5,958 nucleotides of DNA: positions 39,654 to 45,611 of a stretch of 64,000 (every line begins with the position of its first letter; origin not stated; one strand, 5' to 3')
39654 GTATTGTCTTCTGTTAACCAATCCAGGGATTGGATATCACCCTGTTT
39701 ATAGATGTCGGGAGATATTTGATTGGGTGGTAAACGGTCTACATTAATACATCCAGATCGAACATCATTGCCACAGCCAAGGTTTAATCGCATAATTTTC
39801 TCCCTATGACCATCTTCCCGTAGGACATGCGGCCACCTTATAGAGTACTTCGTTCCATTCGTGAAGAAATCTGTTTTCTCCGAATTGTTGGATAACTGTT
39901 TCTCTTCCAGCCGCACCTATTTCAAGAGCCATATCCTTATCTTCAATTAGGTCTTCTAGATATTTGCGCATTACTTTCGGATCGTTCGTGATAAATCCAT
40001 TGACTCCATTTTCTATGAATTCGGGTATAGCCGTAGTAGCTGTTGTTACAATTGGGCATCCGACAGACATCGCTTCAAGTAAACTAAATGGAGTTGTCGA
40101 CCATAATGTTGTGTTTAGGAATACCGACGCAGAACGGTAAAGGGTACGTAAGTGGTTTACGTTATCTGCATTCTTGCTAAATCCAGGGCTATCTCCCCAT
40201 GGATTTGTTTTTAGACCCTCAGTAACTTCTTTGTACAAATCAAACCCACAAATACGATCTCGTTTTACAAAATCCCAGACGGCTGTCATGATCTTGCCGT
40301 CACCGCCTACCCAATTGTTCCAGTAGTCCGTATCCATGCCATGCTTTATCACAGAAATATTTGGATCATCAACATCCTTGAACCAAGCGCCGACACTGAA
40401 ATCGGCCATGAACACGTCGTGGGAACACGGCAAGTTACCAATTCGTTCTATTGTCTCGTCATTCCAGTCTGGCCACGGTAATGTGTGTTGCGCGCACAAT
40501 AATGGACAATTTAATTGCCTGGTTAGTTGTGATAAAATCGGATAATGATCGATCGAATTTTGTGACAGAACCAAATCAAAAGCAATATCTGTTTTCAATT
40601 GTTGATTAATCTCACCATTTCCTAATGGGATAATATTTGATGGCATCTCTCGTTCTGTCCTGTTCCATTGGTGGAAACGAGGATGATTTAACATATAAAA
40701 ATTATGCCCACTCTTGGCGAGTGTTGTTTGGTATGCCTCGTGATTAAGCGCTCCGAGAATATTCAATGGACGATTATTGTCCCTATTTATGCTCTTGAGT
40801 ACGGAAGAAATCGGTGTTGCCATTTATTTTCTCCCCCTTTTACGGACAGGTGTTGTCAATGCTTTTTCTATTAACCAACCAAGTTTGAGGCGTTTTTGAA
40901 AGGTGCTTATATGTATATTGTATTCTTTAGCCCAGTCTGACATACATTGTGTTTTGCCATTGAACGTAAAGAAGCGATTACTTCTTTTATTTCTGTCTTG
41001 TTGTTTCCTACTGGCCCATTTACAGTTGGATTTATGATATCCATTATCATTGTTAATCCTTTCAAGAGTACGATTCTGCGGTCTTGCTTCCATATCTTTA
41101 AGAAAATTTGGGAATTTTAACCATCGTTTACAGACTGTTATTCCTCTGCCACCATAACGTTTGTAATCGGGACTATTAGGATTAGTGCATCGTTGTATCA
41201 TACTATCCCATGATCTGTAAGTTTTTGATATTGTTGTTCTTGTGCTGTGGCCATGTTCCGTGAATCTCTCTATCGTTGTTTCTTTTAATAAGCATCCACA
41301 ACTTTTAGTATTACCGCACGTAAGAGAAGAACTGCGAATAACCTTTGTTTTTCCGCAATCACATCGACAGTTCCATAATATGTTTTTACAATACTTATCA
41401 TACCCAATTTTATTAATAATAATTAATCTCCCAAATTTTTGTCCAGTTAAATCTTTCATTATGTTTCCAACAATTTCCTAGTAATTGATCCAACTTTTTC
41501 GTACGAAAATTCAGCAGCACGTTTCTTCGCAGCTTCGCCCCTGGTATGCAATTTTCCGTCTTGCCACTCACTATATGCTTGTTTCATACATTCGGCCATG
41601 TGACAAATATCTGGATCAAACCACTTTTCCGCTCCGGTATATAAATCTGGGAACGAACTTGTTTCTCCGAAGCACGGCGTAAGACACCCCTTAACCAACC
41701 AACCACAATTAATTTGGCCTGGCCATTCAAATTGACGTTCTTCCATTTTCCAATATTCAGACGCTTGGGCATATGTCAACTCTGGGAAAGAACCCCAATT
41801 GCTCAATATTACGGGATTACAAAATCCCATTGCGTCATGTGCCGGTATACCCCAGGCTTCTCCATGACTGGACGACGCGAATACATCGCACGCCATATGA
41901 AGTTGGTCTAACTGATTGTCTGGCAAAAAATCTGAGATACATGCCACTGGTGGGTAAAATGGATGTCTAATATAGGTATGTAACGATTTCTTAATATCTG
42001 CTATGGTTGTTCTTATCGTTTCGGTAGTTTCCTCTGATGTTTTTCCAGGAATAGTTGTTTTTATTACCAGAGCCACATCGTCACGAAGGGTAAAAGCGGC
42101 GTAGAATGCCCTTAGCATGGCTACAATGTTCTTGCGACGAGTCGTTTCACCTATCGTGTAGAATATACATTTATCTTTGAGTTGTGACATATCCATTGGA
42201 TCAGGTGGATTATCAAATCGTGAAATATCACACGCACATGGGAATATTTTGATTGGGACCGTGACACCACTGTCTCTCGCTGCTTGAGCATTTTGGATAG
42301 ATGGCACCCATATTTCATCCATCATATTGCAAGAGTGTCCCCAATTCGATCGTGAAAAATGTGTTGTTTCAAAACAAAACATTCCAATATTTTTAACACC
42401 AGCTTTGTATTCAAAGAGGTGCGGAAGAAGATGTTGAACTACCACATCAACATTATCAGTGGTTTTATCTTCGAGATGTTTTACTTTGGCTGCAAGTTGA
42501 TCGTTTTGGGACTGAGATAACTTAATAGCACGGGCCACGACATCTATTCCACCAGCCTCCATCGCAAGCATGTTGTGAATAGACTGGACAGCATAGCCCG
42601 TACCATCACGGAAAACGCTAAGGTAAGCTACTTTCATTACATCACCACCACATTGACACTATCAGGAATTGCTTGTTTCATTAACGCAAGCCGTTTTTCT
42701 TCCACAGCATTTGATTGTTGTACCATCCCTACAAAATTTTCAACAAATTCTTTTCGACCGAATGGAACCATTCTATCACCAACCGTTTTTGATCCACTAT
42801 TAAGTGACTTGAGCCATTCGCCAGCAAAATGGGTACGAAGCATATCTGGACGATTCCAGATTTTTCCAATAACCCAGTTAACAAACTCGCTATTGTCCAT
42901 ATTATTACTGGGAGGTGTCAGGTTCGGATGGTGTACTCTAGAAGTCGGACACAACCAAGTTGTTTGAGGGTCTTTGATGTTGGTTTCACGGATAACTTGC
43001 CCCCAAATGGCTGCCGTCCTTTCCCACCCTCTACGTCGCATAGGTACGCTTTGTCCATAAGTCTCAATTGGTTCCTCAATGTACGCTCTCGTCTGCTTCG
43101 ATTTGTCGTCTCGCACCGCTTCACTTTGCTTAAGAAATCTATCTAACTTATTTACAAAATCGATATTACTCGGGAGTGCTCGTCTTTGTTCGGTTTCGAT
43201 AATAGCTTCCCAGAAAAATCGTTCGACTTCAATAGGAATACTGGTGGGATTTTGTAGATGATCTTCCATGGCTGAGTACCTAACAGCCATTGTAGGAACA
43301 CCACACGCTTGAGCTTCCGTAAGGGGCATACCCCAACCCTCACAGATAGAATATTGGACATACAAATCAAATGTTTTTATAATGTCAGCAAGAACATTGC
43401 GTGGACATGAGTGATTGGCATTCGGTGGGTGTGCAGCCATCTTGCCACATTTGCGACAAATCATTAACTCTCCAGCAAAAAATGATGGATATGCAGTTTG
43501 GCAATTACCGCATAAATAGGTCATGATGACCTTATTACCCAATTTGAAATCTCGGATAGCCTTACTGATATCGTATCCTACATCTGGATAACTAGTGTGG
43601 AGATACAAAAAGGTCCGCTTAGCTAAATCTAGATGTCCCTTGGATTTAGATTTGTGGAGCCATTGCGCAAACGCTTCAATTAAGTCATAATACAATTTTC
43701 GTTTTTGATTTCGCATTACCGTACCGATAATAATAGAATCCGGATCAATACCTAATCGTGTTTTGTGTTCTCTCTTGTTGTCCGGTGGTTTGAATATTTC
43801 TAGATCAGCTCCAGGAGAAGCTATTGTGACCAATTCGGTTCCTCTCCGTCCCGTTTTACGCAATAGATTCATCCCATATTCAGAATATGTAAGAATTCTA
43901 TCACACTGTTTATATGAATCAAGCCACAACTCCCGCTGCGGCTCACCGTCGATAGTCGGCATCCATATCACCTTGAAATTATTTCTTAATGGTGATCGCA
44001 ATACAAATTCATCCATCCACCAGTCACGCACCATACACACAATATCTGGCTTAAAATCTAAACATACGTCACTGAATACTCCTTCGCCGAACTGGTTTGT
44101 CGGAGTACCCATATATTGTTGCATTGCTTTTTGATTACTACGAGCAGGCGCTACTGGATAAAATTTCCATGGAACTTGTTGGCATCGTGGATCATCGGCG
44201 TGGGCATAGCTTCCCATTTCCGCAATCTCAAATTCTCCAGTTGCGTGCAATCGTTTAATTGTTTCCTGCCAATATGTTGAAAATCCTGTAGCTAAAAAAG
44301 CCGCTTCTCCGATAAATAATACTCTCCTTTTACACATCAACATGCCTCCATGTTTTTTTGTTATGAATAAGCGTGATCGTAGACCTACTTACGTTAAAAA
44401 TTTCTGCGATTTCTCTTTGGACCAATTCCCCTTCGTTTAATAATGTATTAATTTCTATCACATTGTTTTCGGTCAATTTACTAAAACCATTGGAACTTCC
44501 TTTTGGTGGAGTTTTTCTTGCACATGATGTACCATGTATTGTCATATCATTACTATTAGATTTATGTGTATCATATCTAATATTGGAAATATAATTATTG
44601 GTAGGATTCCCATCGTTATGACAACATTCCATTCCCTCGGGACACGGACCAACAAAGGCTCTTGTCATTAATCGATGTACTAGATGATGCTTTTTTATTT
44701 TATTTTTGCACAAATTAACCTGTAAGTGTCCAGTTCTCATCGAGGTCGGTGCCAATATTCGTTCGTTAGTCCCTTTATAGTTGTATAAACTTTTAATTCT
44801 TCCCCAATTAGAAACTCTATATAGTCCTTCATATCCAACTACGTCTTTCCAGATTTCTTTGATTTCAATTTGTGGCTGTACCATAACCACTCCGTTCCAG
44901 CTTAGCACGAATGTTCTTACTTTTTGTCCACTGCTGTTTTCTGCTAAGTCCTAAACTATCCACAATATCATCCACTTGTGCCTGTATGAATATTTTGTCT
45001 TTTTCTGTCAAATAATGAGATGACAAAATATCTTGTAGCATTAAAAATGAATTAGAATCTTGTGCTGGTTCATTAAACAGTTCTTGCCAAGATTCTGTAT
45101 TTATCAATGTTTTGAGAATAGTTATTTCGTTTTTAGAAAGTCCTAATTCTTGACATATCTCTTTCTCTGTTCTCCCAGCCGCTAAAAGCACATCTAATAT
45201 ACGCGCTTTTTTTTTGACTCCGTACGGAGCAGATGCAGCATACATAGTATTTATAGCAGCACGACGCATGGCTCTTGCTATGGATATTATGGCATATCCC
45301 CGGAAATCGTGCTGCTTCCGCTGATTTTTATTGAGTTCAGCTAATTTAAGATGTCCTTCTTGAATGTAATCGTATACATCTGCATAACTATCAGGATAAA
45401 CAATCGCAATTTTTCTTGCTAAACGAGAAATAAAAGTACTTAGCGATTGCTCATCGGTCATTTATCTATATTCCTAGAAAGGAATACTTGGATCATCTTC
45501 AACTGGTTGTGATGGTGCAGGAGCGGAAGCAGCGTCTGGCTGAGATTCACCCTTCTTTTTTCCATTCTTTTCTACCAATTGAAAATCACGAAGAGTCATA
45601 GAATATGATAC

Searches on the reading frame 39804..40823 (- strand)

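Call 28: search_protein_families(library=phrogs, proteins=[window:39804-40823:-], max_evalue=0.00001)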
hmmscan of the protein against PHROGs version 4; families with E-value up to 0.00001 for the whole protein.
window:39804-40823:- (339 aa): 1 family
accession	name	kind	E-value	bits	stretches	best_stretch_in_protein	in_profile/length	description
phrog_2170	-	moron, auxiliary metabolic gene and host takeover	1.5e-07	31.8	1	223-275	246-299/374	glycosyltransferase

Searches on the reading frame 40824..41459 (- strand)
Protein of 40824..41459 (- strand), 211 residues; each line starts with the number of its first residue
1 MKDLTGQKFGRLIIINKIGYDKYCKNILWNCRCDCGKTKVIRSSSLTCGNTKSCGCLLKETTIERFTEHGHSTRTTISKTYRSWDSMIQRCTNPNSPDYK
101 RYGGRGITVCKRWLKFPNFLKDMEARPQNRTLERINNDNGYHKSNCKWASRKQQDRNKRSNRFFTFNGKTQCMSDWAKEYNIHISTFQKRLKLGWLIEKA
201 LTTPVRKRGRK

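Call 28: search_protein_families(library=phrogs, proteins=[window:40824-41459:-], max_evalue=0.00001)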
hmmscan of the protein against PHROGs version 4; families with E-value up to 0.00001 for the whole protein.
window:40824-41459:- (211 aa): 6 families
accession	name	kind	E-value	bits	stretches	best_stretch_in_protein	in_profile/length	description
phrog_374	-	DNA, RNA and nucleotide metabolism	1.1e-65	223.6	1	2-207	195-402/617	HNH endonuclease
phrog_3377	-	DNA, RNA and nucleotide metabolism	2.3e-52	178.7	1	71-208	5-144/196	HNH endonuclease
phrog_8790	-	DNA, RNA and nucleotide metabolism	1.3e-39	137.6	1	70-192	14-133/241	restriction endonuclease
phrog_2081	-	DNA, RNA and nucleotide metabolism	2.4e-26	93.9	1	67-191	96-236/433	HNH endonuclease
phrog_953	-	DNA, RNA and nucleotide metabolism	1.1e-14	55.5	1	74-159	218-306/420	HNH endonuclease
phrog_1065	-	unknown function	2.9e-06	28.3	1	158-209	49-96/192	-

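Call 70: search_protein_families(library=pfam, proteins=[window:40824-41459:-], max_evalue=0.1)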
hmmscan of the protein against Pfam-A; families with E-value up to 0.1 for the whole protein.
window:40824-41459:- (211 aa): 0 families

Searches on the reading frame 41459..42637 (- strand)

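Call 28: search_protein_families(library=phrogs, proteins=[window:41459-42637:-], max_evalue=0.00001)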
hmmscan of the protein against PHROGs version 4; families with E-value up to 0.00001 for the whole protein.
window:41459-42637:- (392 aa): 1 family
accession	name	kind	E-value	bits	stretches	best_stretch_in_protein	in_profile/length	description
phrog_2170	-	moron, auxiliary metabolic gene and host takeover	2.6e-19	70.5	1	71-295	87-300/374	glycosyltransferase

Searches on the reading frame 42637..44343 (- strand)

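Call 4: search_protein_families(library=pfam, proteins=[window:42637-44343:-], max_evalue=0.01)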
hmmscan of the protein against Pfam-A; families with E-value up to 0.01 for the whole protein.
window:42637-44343:- (568 aa): 2 families
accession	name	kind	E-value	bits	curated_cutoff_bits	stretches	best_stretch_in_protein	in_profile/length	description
PF00534.26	Glycos_transf_1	-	8.7e-09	35.6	26.4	1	314-360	82-128/172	Glycosyl transferases group 1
PF13692.12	Glyco_trans_1_4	-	0.00023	21.9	27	1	318-363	70-115/142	Glycosyl transferases group 1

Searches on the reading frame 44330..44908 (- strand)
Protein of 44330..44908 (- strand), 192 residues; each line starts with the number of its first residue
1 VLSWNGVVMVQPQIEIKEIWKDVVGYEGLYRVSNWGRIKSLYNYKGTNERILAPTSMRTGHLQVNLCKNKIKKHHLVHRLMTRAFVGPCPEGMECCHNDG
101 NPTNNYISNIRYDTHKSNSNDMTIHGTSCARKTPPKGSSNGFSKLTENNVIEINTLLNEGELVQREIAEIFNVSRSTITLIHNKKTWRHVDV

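Call 4: search_protein_families(library=pfam, proteins=[window:44330-44908:-], max_evalue=0.01)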
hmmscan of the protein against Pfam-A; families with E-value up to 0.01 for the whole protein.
window:44330-44908:- (192 aa): 5 families
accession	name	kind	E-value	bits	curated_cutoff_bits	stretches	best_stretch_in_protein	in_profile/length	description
PF07463.16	NUMOD4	-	1.2e-11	45.1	23.4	1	18-66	1-48/49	NUMOD4 motif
PF13392.12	HNH_3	-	4.4e-11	42.7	24.8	1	76-119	2-45/46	HNH endonuclease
PF02796.21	HTH_7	-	2.7e-05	24.6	23.8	1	143-178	4-38/45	Helix-turn-helix domain of resolvase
PF13936.12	HTH_38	-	0.00034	20.7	27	1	143-178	3-37/44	Helix-turn-helix domain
PF04218.19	CENP-B_N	-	0.0023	18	21.2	1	145-185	7-46/53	CENP-B N-terminal DNA-binding domain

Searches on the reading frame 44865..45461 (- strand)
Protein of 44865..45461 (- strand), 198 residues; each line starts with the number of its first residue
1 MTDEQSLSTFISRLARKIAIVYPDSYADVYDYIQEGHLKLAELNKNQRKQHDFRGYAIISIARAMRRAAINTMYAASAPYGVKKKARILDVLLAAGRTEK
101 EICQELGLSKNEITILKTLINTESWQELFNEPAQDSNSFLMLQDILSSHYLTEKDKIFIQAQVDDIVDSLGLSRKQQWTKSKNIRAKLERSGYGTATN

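Call 4: search_protein_families(library=pfam, proteins=[window:44865-45461:-], max_evalue=0.01)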
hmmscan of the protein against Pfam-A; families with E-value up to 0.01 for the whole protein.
window:44865-45461:- (198 aa): 1 family
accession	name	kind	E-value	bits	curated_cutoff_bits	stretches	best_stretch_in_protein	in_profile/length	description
PF04542.20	Sigma70_r2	-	0.0015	18.7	24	1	13-68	7-64/71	Sigma-70 region 2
